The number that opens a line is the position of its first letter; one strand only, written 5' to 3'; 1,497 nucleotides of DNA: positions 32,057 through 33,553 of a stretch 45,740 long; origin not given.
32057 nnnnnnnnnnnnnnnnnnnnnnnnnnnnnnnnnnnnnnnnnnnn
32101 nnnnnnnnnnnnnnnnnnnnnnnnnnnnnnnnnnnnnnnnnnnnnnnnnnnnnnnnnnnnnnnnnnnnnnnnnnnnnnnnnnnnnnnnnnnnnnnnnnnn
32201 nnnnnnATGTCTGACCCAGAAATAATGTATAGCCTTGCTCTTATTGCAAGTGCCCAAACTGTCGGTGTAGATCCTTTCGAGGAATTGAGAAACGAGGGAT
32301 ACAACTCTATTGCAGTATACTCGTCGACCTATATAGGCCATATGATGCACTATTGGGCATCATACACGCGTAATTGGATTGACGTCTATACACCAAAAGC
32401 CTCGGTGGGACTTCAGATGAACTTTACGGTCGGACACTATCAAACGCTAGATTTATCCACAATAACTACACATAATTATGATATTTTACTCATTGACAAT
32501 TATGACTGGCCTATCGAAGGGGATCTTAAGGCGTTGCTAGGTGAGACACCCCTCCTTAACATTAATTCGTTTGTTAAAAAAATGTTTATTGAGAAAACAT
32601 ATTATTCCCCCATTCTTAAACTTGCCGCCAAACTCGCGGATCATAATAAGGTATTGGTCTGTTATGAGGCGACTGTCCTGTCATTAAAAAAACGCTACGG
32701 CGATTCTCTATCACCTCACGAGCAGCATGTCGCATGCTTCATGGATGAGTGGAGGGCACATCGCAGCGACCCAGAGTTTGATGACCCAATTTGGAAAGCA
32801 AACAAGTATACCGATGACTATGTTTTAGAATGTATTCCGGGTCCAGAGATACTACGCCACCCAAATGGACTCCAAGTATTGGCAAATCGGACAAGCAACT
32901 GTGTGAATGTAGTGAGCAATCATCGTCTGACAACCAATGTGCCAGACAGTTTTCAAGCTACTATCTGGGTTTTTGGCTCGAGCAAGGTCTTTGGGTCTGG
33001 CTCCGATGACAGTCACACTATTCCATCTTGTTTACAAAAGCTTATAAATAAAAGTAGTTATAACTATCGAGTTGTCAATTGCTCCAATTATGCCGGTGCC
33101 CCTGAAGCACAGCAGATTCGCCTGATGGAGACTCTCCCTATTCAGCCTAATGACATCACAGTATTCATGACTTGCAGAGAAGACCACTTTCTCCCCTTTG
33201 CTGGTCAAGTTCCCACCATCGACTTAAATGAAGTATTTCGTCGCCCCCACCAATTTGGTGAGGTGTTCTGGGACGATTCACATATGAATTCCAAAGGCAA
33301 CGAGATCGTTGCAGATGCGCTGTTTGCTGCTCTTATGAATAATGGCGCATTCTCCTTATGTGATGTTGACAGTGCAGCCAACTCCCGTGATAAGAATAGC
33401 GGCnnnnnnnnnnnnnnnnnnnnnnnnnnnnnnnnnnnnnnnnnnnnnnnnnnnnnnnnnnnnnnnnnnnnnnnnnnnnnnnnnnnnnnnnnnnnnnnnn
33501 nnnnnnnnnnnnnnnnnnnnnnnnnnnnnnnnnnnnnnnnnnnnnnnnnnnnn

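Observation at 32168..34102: Three-part fusion of an SGNH/GDSL-like domain with a citrate-lyase-ligase (CitC)-type adenylating domain inside a glycan operon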

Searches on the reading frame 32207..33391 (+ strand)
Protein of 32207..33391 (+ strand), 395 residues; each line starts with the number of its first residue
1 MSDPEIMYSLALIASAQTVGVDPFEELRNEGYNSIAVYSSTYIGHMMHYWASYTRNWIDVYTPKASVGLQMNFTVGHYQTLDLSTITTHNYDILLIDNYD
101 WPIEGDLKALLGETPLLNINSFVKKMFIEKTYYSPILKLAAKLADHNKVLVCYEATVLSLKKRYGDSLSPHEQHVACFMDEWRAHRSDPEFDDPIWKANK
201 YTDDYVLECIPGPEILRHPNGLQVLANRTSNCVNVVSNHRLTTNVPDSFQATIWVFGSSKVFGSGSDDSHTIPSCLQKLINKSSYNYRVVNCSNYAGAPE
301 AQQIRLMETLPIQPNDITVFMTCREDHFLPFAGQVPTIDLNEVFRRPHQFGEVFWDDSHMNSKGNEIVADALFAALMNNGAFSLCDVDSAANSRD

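Call 37: predict_structure(alignment_id=A2)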
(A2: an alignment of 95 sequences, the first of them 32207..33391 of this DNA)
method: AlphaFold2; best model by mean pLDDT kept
length: 395 residues; sequences in the alignment: 95
mean_pLDDT: 87.2   pTM: 0.87
mean pLDDT of the five models: 87.2, 86.9, 86.1, 86.0, 85.8
residues with pLDDT >= 90: 225; 70-90: 131; 50-70: 23; < 50: 16
segments of 3 or more residues with pLDDT < 50: 69-75, 392-395
pLDDT, mean of each block of 10 residues (from residue 1): 78 88 94 93 89 89 62 47 76 89 87 93 91 94 89 75 86 89 86 87 92 91 94 97 98 96 96 98 97 81 94 96 86 92 90 92 96 96 63 46
secondary structure, 60 per line:
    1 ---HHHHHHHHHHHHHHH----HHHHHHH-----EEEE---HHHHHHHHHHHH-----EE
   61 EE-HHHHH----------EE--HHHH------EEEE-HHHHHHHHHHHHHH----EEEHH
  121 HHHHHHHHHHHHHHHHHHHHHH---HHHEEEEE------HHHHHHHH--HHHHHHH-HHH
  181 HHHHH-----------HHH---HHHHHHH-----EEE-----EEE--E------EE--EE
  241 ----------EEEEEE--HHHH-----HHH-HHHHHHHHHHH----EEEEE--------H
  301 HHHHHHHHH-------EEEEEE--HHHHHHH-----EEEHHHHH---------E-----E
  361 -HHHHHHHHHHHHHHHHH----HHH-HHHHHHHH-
elements in order: H4-18 H23-29 E35-38 H42-53 E59-62 H64-68 H83-86 E93-96 H98-111 E116-118 H119-142 E149-153 H160-167 H170-176 H178-185 H203-209 E215-217 E223-225 E251-256 H259-262 H272-282 E287-291 H300-309 E317-322 H325-331 E337-339 H340-344 H362-378 H387-394

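Call 41: fold_search(model_id=the predicted structure, library=pdb)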
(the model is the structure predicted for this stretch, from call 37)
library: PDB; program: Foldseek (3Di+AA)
matches with E <= 10: 495; with E <= 0.001: 0
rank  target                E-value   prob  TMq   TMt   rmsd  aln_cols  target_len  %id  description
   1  6mgg_A                4.0e-02  0.18  0.18  0.22  17.8       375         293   10  Succinyl-CoA synthase from Francisella tularensis, phosphorylated, in complex with CoA (released 2018-09-26)
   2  9otv_A                4.7e-02  0.95  0.23  0.45   5.7       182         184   20  Truncated putative polyesterase from Chloracidobacterium thermophilum (released 2026-04-08)
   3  9lmq_B                5.0e-02  0.07  0.12  0.14  23.0       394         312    9  Cryo-EM structure of TIR-STING/c-di-GMP complex (released 2025-08-27)
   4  7wvz_B                5.3e-02  0.08  0.13  0.04  24.4       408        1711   13  CalA3_modular PKS_KS-AT-DH-KR (released 2023-02-22)
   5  7sf6                  5.7e-02  0.90  0.19  0.25   9.9       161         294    8  Crystal Structure of Siderophore Binding Protein FatB from Desulfitobacterium hafniense (released 2021-12-15)
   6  6kj9_D                5.7e-02  0.20  0.20  0.24  18.8       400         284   10  E. coli ATCase catalytic subunit mutant - G128/130A (released 2020-03-11)
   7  1sku_A                7.2e-02  0.44  0.19  0.23  10.0       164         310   13  E. coli Aspartate Transcarbamylase 240's Loop Mutant (K244N) (released 2004-03-30)
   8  6mgg_C                9.2e-02  0.15  0.18  0.22  18.6       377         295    9  Succinyl-CoA synthase from Francisella tularensis, phosphorylated, in complex with CoA (released 2018-09-26)
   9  5mbu_B                9.8e-02  0.69  0.16  0.22  10.9       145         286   14  CeuE (H227A, Y288F variant) a periplasmic protein from Campylobacter jejuni (released 2017-04-12)
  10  6kj9_F                1.1e-01  0.14  0.19  0.23  18.7       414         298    9  E. coli ATCase catalytic subunit mutant - G128/130A (released 2020-03-11)
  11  2dwu_A                1.2e-01  0.11  0.14  0.20  22.2       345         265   10  Crystal Structure of Glutamate Racemase Isoform RacE1 from Bacillus anthracis (released 2007-06-19)
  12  6kj9_C                1.3e-01  0.13  0.20  0.25  18.2       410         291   10  E. coli ATCase catalytic subunit mutant - G128/130A (released 2020-03-11)
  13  5mbq_B                1.4e-01  0.51  0.17  0.22  10.7       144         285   14  CeuE (H227A variant) a periplasmic protein from Campylobacter jejuni (released 2017-04-12)
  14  2oho_A                1.4e-01  0.33  0.14  0.20  16.5       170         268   13  Structural Basis for Glutamate Racemase Inhibitor (released 2007-09-25)
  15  3l6r                  1.4e-01  0.08  0.16  0.19  21.4       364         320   10  The structure of mammalian serine racemase: Evidence for conformational changes upon inhibitor binding (released 2010-01-26)
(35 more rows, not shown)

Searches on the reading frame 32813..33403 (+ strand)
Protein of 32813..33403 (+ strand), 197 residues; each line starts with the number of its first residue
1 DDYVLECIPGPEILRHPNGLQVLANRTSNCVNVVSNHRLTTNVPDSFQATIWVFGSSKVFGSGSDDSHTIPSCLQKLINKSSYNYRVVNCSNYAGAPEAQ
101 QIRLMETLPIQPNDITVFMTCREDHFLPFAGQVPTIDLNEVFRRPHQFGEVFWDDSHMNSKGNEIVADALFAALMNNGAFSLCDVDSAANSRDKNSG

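Call 15: search_protein_families(library=pfam, proteins=[window:32813-33403:+], max_evalue=10)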
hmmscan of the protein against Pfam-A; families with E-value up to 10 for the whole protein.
seq(197 aa): 2 families
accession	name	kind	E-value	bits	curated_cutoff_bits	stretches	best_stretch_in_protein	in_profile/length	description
PF00657.28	Lipase_GDSL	-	0.0089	16.6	23.6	1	140-170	178-208/208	GDSL-like Lipase/Acylhydrolase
PF16822.11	ALGX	-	0.019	15.1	26.5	1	131-177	85-133/268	SGNH hydrolase-like domain, acetyltransferase AlgX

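Call 43: find_homologous_proteins(query=window:32816-33391:+, max_evalue=0.001)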
Query window:32816-33391:+: 24 candidates shared short words with the query, none scored E <= 0.001.

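Call 59: search_solved_structures(query=A3, max_evalue=10, show_alignments=3)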
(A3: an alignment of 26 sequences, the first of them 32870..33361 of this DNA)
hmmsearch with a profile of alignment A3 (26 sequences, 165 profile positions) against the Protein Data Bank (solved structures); distinct sequences matched with E-value up to 10: 28.
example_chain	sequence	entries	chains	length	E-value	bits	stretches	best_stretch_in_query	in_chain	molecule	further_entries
9otv_A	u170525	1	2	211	1.3e-05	28.2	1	32-78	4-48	Lysophospholipase L1-like esterase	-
8a2n_B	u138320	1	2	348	0.0019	21.1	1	112-153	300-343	CgnD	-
7c23_A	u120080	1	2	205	0.0037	20.1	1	31-105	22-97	Carboxylesterase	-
4jgg_A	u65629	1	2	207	0.004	20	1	26-78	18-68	Esterase TesA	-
7c29_A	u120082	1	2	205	0.0047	19.8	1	31-105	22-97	Carboxylesterase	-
4rw0_A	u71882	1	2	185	0.012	18.5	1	95-155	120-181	Lipolytic protein G-D-S-L family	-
1yzf_A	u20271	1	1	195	0.014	18.3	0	30-119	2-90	lipase/acylhydrolase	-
7b1x_A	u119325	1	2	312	0.016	18.1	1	15-102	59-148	esterase PMGL3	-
8ik1_A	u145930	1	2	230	0.019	17.8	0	128-156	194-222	GDSL family lipase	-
7ddy_D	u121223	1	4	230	0.048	16.5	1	86-158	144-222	G-D-S-L family lipolytic protein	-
6vjp_A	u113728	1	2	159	0.12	15.2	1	70-159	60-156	Acetyltransferase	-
6wn9_A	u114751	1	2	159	0.15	14.9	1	69-159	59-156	Acetyltransferase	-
8qch_A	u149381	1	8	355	0.21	14.4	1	48-131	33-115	Adenosine deaminase-like protein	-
6yxx_E4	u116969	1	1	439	0.22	14.4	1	65-110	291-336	mt-LAF24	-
5tid_A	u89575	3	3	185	0.7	12.7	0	32-87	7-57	Acyl-CoA thioesterase I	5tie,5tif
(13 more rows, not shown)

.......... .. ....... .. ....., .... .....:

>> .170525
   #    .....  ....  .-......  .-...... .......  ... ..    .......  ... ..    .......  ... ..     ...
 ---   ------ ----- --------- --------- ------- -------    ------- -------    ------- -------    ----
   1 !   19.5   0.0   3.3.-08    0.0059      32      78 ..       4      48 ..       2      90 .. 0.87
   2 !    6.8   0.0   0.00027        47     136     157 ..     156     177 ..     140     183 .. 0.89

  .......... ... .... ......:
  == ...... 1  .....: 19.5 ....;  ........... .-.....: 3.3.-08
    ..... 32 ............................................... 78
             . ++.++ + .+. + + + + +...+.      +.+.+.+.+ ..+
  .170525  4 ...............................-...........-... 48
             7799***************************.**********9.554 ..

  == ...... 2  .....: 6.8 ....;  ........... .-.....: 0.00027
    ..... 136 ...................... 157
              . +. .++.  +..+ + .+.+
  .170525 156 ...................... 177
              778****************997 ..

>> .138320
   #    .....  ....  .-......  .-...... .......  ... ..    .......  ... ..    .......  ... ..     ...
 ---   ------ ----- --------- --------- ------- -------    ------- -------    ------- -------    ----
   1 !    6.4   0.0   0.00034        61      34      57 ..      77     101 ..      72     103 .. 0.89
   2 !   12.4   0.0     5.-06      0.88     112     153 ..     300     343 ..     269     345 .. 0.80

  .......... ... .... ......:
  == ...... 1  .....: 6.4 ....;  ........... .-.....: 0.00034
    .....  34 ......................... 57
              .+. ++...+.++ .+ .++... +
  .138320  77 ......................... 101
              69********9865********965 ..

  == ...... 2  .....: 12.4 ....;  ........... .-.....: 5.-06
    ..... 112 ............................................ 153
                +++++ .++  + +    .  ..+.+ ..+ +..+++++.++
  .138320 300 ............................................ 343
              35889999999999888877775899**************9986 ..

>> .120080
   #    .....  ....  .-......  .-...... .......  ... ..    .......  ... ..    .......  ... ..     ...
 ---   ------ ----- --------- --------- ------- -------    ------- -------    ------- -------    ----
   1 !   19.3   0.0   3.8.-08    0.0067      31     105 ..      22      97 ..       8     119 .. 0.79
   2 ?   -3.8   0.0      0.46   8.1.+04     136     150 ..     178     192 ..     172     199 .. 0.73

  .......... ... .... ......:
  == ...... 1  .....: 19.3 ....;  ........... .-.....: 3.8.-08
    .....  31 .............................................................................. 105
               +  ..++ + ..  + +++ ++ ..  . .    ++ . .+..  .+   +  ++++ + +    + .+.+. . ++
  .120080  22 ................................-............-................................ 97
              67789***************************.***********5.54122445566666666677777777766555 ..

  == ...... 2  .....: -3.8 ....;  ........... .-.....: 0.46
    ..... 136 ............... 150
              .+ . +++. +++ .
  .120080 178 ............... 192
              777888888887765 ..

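Call 66: search_protein_representatives(alignment_id=A3)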
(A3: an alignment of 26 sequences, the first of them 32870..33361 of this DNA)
Query: 26 sequences, 165 profile positions. Proteins with E-value up to 0.001 (for the whole library): 17972; up to 1e-10: 3106; up to 1e-30: 547. The best 150 are listed.
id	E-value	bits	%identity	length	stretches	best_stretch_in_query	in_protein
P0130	6.4e-62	224.3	-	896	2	3-162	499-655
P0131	6.1e-61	221.1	-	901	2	3-156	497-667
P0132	2.4e-56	206.2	-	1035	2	2-155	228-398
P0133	6.7e-56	204.7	-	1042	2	2-157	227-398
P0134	9.9e-56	204.2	-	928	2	5-159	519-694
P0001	3.2e-55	202.5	-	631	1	3-163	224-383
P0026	4.7e-53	195.5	-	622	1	2-161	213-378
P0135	6.0e-53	195.1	-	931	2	10-153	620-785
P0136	2.2e-52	193.3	-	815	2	3-156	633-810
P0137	3.3e-52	192.7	-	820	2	4-155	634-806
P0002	3.3e-51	189.5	-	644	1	2-164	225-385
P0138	9.3e-51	188.0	-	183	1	3-164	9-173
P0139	5.2e-50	185.6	-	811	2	3-157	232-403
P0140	5.4e-50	185.5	-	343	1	3-162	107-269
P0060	2.0e-49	183.7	-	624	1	2-161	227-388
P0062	8.5e-45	168.6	-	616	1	3-160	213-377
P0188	3.9e-42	160.0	-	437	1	3-163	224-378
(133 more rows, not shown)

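Call 68: find_encoding_contigs(protein=P0136, flank=6000, max_places=2)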
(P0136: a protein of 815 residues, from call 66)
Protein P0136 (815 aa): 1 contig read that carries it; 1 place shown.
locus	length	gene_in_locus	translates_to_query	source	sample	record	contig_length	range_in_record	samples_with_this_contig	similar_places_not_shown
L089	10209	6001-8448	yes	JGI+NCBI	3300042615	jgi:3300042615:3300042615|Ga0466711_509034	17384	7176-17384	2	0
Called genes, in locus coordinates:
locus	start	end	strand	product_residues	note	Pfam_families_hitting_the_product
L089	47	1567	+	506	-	PF00501:AMP-binding, PF13193:AMP-binding_C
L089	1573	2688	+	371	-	PF01408:GFO_IDH_MocA, PF02894:GFO_IDH_MocA_C, PF22725:GFO_IDH_MocA_C3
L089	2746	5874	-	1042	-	PF08218:Citrate_ly_lig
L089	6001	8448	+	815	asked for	-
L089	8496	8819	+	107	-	-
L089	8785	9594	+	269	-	PF05050:Methyltransf_21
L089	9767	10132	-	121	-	-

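Call 69: find_encoding_contigs(protein=P0188, flank=6000, max_places=2)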
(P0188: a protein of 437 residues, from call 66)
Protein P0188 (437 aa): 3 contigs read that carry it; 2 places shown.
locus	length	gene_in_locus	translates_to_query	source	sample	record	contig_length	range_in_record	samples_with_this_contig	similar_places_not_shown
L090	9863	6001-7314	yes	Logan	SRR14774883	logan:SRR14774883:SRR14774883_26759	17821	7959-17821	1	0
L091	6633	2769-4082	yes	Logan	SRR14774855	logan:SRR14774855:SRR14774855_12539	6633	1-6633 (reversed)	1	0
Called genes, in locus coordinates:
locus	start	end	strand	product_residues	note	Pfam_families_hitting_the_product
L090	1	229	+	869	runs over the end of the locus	PF00535:Glycos_transf_2, PF10111:Glyco_tranf_2_2, PF13641:Glyco_tranf_2_3, PF04464:Glyphos_transf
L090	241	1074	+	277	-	PF00132:Hexapep (weak)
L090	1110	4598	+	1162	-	-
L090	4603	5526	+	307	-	PF04230:PS_pyruv_trans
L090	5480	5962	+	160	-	-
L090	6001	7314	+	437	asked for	-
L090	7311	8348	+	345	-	PF08218:Citrate_ly_lig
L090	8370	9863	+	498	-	?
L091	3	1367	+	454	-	?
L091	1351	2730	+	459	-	PF04230:PS_pyruv_trans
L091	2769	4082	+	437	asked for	-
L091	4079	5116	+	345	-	PF08218:Citrate_ly_lig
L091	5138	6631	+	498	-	?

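Call 70: search_protein_families(library=pfam, proteins=[L090:7311-8348:+, L090:6001-7314:+, L090:8370-9863:+, L090:1110-4598:+, L089:6001-8448:+, L089:8496-8819:+], max_evalue=0.01)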
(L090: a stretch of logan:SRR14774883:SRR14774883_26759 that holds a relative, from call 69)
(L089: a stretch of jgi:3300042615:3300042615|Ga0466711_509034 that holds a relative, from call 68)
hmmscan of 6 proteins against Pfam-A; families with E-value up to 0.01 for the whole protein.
L090:7311-8348:+ (345 aa): 4 families
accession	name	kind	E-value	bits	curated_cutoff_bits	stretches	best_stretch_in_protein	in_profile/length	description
PF08218.17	Citrate_ly_lig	-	1.8e-61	207.4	20.9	1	1-177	6-182/182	Citrate lyase ligase C-terminal domain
PF01467.32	CTP_transf_like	-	0.00056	20.6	21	0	4-56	7-64/133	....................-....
PF05636.17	HIGH_NTase1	-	0.00085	19.1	27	0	146-191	202-248/402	HIGH Nucleotidyl Transferase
PF06018.20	CodY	-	0.004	17.1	29.5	1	177-229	2-54/177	CodY GAF-like domain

L090:6001-7314:+ (437 aa): 0 families

L090:8370-9863:+ (498 aa): 3 families
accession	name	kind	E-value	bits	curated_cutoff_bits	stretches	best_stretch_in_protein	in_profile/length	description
PF01636.29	APH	-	2.7e-09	37.6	23.2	1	264-416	76-215/239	Phosphotransferase enzyme family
PF12804.13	NTP_transf_3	-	1e-07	32.7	27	1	7-109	2-98/160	MobA-like NTP transferase domain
PF00483.29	NTP_transferase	-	6.4e-07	29.6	21.2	1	7-113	3-117/245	Nucleotidyl transferase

L090:1110-4598:+ (1162 aa): 0 families

L089:6001-8448:+ (815 aa): 0 families

L089:8496-8819:+ (107 aa): 1 family
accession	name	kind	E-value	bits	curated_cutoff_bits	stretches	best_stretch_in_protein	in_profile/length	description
PF00550.31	PP-binding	-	0.0015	19.2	20.8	1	29-74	23-65/67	Phosphopantetheine attachment site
